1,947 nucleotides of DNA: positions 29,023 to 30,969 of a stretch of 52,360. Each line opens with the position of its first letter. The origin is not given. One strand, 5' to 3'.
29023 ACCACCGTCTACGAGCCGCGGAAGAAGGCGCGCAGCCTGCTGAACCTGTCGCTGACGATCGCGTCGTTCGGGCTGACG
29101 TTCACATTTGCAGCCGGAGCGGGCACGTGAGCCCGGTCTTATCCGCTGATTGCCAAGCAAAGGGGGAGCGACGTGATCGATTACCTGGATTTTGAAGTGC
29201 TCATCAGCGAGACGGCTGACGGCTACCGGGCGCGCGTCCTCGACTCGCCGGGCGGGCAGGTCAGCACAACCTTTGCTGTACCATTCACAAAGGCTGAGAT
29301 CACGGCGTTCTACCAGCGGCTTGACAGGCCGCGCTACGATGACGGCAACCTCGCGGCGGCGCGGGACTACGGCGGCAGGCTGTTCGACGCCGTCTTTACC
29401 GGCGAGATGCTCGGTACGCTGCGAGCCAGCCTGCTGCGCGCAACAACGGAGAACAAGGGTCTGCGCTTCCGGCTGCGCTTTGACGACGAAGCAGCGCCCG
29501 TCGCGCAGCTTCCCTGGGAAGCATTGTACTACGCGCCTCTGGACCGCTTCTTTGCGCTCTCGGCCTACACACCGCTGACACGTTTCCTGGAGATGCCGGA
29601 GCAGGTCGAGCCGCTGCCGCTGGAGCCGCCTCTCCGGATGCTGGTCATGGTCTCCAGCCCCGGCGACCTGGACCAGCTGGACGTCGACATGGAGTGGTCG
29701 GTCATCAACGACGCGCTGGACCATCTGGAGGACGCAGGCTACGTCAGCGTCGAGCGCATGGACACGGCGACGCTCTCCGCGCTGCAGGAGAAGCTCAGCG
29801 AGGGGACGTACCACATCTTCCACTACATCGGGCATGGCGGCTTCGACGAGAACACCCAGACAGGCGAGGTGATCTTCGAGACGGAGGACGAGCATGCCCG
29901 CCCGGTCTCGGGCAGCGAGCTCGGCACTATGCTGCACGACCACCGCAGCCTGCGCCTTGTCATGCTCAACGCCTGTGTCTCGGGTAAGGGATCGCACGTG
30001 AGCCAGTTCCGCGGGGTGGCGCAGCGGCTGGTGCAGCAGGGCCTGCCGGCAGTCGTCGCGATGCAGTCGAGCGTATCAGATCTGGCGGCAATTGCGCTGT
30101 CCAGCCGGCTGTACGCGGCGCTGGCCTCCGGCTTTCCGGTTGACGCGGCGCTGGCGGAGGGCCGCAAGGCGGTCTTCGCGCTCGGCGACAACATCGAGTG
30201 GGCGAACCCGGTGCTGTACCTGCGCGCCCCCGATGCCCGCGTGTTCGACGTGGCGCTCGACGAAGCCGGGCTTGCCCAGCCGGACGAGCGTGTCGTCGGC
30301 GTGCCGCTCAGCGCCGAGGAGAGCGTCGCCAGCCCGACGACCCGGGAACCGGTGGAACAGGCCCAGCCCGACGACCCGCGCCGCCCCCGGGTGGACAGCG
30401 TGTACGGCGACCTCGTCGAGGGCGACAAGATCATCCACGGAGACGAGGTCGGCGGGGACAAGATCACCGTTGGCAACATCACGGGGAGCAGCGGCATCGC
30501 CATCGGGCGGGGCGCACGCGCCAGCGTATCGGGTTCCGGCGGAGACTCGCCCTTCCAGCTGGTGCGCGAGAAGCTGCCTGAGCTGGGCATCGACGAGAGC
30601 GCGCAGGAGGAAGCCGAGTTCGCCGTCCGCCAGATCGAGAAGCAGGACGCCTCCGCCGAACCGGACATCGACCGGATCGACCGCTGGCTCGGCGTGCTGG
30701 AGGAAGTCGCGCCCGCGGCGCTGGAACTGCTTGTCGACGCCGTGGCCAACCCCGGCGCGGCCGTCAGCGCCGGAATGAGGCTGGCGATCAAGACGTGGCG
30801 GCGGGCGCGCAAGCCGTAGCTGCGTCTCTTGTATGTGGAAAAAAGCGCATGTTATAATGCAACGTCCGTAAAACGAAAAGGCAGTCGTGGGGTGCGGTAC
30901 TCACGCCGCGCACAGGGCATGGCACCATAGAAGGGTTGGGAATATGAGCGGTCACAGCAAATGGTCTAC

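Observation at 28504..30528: The same ~30-aa Gly/Asp/Lys/Asn/Ile-rich repeat motif is present in both adjacent proteins (20/30 identical)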

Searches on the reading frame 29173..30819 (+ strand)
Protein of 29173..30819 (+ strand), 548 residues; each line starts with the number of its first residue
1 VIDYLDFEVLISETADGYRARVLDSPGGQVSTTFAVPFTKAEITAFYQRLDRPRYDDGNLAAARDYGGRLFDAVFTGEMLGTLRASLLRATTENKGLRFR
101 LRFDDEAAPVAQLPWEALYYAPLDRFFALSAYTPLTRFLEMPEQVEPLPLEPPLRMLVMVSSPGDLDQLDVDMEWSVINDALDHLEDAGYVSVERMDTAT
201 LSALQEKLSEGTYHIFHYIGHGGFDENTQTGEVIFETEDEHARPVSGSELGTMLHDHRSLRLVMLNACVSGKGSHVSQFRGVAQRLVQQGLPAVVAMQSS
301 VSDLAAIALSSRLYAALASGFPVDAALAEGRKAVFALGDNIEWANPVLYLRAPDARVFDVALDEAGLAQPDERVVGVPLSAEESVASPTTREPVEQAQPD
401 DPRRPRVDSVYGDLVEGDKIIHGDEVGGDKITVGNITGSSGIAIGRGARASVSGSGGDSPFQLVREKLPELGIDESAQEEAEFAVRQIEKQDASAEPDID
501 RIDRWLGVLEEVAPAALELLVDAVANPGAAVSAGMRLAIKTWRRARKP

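Call 3: search_protein_families(library=pfam, proteins=[window:29173-30819:+], max_evalue=1)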
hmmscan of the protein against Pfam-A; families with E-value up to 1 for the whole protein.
window:29173-30819:+ (548 aa): 4 families
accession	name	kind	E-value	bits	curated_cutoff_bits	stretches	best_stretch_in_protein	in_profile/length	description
PF12770.12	CHAT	-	1.7e-26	93.8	24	1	87-334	19-266/289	CHAT domain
PF01364.23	Peptidase_C25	-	0.0042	16.8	23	1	201-336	219-347/374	Peptidase family C25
PF14538.11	Raptor_N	-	0.05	13.9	27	1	213-254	90-131/151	Raptor N-terminal CASPase like domain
PF25194.1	DPC3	-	0.16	12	27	0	189-222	163-196/196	Diatom pyrenoid component 3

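Call 6: search_protein_families(library=ncbifam, proteins=[window:29173-30819:+], max_evalue=1)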
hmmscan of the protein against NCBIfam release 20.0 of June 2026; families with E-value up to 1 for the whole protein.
window:29173-30819:+ (548 aa): 2 families
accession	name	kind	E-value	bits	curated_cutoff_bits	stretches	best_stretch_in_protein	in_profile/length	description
NF045509.1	CellDiv_HetF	equivalog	7.5e-19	67.5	1200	1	66-352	73-377/836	cell division protein HetF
NF047832.1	caspase_w_EACC1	subfamily_domain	0.032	13.7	140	1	213-291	72-153/211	caspase, EACC1-associated type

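Call 7: search_protein_families(library=padloc, proteins=[window:29173-30819:+], max_evalue=1)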
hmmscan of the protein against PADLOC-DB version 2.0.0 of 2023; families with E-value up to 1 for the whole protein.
window:29173-30819:+ (548 aa): 2 families
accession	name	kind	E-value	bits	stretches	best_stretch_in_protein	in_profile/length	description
PDLC02016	SAVED_CHAT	-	1.3e-15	55.3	1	153-376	102-286/498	-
PDLC03832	BovA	-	0.006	13.6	1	173-329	509-661/711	-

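Call 15: find_homologous_proteins(query=window:29173-30819:+, max_evalue=1e-20)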
Query window:29173-30819:+ (548 aa): 520 proteins with E <= 1e-20 among 8000 candidates; the best 120 are listed.
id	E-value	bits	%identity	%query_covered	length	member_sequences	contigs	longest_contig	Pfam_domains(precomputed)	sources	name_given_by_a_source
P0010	0.0e+0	1193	99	100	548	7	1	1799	PF12770.13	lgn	-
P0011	0.0e+0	1074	89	100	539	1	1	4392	PF12770.13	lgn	-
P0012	2.2e-214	731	62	100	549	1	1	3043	PF12770.13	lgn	-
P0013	5.0e-171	588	54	100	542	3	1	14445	PF12770.13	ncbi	-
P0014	4.4e-170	585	50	100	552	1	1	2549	PF12770.13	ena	-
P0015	7.1e-167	574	52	100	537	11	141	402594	PF12770.13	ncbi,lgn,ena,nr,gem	ncbi:MAG: CHAT domain-containing protein [Aggregatilineales bacterium]|nr:CHAT domain-containing pro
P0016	4.5e-153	529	50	99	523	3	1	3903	PF12770.13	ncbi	-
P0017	9.5e-153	528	50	99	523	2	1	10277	PF12770.13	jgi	jgi:hypothetical protein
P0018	8.6e-148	511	49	99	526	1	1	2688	PF12770.13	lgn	-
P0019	3.4e-134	467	43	99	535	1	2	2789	PF12770.13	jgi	jgi:hypothetical protein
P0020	5.5e-133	463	43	99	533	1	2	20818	PF12770.13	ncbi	-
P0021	6.0e-121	423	54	66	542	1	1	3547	PF12770.13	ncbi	-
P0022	1.1e-118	415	52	67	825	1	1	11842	PF24996.1,PF07646.22,PF13964.13,PF24681.2,PF13415.13,PF24981.2,PF01344.32,PF25210.2,PF12770.13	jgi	jgi:N-acetylneuraminic acid mutarotase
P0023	3.6e-118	414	52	68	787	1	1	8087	PF26549.1,PF00930.28,PF26550.2,PF12770.13,PF07676.19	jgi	jgi:CHAT domain/WD40-like Beta Propeller Repeat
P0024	6.3e-118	413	52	69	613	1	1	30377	PF03781.23,PF12770.13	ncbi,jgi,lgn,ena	-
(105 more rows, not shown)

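Call 51: search_protein_families(library=pfam, alignment_id=A4, max_evalue=10)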
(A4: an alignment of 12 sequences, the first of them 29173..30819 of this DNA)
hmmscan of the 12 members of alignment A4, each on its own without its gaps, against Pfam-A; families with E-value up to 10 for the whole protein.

A. member 1, window:29173-30819:+ (548 aa): 4 families
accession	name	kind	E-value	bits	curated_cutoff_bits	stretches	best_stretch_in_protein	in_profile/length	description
PF12770.12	CHAT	-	1.7e-26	93.8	24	1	87-334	19-266/289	CHAT domain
PF01364.23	Peptidase_C25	-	0.0042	16.8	23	1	201-336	219-347/374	Peptidase family C25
PF14538.11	Raptor_N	-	0.05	13.9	27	1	213-254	90-131/151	Raptor N-terminal CASPase like domain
PF25194.1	DPC3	-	0.16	12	27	1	189-222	163-196/196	Diatom pyrenoid component 3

B. families by the number of members that match (of 12 scanned): 13 families
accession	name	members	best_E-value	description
PF12770.12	CHAT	12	3.5e-31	CHAT domain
PF19971.4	TCAD2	4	2.6e-05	Ternary complex associated domain 2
PF01364.23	Peptidase_C25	4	0.00012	Peptidase family C25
PF14538.11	Raptor_N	3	0.042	Raptor N-terminal CASPase like domain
PF19380.4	DUF5955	2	0.1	Family of unknown function (DUF5955)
PF24403.1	iSirtuin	1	0.0024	Inactive Sirtuin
PF25212.1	HVO_A0114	1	0.085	HVO_A0114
PF00656.27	Peptidase_C14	1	0.11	Caspase domain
PF03492.21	Methyltransf_7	1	0.15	SAM dependent carboxyl methyltransferase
PF25194.1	DPC3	1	0.16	Diatom pyrenoid component 3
PF20859.2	RHA1_ro05818_N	1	0.62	Hypothetical protein RHA1_ro05818, N-terminal helical domain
PF22802.1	RsiG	1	0.64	RsiG-like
PF03962.21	Mnd1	1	5.1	Mnd1 HTH domain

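Call 74: predict_structure(alignment_id=A4)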
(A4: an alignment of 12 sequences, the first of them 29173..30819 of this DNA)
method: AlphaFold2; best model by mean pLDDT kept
length: 548 residues; sequences in the alignment: 12
mean_pLDDT: 75.6   pTM: 0.66
mean pLDDT of the five models: 75.6, 72.3, 72.2, 72.0, 68.1
residues with pLDDT >= 90: 204; 70-90: 206; 50-70: 35; < 50: 103
segments of 3 or more residues with pLDDT < 50: 270-275, 364-457
pLDDT, mean of each block of 10 residues (from residue 1): 89 94 93 94 86 67 94 95 93 92 88 91 88 88 77 91 81 87 90 93 93 94 75 90 91 89 81 58 88 86 87 92 94 84 90 87 47 26 21 24 22 22 23 30 31 43 86 87 90 76 87 86 68 72 62
secondary structure, 60 per line:
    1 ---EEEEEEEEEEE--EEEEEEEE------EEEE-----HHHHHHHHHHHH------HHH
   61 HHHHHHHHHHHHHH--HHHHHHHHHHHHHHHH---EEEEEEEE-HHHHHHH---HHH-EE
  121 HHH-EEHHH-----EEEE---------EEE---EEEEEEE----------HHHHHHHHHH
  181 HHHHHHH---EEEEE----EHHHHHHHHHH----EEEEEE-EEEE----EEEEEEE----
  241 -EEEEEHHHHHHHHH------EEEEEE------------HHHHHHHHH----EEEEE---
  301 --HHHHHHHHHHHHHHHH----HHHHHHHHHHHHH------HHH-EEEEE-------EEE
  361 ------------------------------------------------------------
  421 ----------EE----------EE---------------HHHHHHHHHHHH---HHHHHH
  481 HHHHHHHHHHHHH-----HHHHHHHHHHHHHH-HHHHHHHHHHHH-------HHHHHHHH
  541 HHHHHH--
elements in order: E4-14 E17-24 E31-34 H40-51 H58-74 H77-92 E96-103 H105-111 E135-138 E148-150 E154-160 H171-187 E191-195 H201-210 E215-220 E222-225 E230-236 E242-246 H247-255 E262-267 H280-288 E293-297 H303-318 H323-335 E346-350 E358-360 H460-471 H475-493 H499-512 H514-525 H533-546

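Call 84: fold_search(model_id=the predicted structure, library=pdb)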
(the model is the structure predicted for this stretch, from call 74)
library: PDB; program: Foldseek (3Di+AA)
matches with E <= 10: 1069; with E <= 0.001: 37
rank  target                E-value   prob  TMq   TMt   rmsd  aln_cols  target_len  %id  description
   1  8tl0_A                1.1e-10  1.00  0.31  0.35  21.1       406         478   18  Structure of activated SAVED-CHAT filament (released 2024-03-06)
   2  8tl0_C                1.2e-10  1.00  0.31  0.35  20.7       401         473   17  Structure of activated SAVED-CHAT filament (released 2024-03-06)
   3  8tl0_B                3.2e-10  1.00  0.28  0.31  19.9       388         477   18  Structure of activated SAVED-CHAT filament (released 2024-03-06)
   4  8tl0_D                4.0e-10  1.00  0.31  0.35  20.7       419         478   17  Structure of activated SAVED-CHAT filament (released 2024-03-06)
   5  8tl0_I                9.5e-10  1.00  0.29  0.33  19.4       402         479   18  Structure of activated SAVED-CHAT filament (released 2024-03-06)
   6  5fc2_B                2.1e-09  1.00  0.39  0.44   9.4       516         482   12  Structure of a separase in complex with a pAMK peptide containing a phospho-serine (released 2016-03-30)
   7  5fby_A                2.4e-09  1.00  0.42  0.46   6.5       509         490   12  Crystal structure of ctSPD (released 2016-03-30)
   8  5fc3_B                3.6e-09  1.00  0.39  0.44  10.5       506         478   12  Structural basis of cohesin cleavage by separase (released 2016-03-30)
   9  9hn5_A                6.3e-09  1.00  0.38  0.16   8.0       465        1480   11  Cryo-EM structure of human separase bound to phosphorylated SCC1 (100-320 aa) (released 2025-09-03)
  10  9hn0_B                1.3e-08  1.00  0.36  0.14   8.1       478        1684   11  Cryo-EM structure of human separase bound to SCC1 (310-550 aa) (released 2025-09-03)
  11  8rw5                  2.8e-08  1.00  0.38  0.25   6.5       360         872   12  Symmetry expansion of dimeric transmembrane anti-sigma factor DdvA (released 2024-11-06)
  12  9hma                  4.2e-08  1.00  0.37  0.16   8.0       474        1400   13  Cryo-EM structure of apo human separase (released 2025-09-03)
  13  9hm7                  4.2e-08  1.00  0.34  0.16   9.9       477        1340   11  Cryo-EM structure of apo human separase with the mutation C2029S (released 2025-09-03)
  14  9hn4_B                5.6e-08  1.00  0.37  0.16   7.7       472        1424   12  Cryo-EM structure of human separase bound to phosphorylated SCC1 (310-550 aa) (released 2025-09-03)
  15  9hms_C                7.0e-08  1.00  0.36  0.20   8.2       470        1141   12  Cryo-EM structure of human separase bound to SCC1 (310-550 aa) and SA2 (released 2025-09-03)
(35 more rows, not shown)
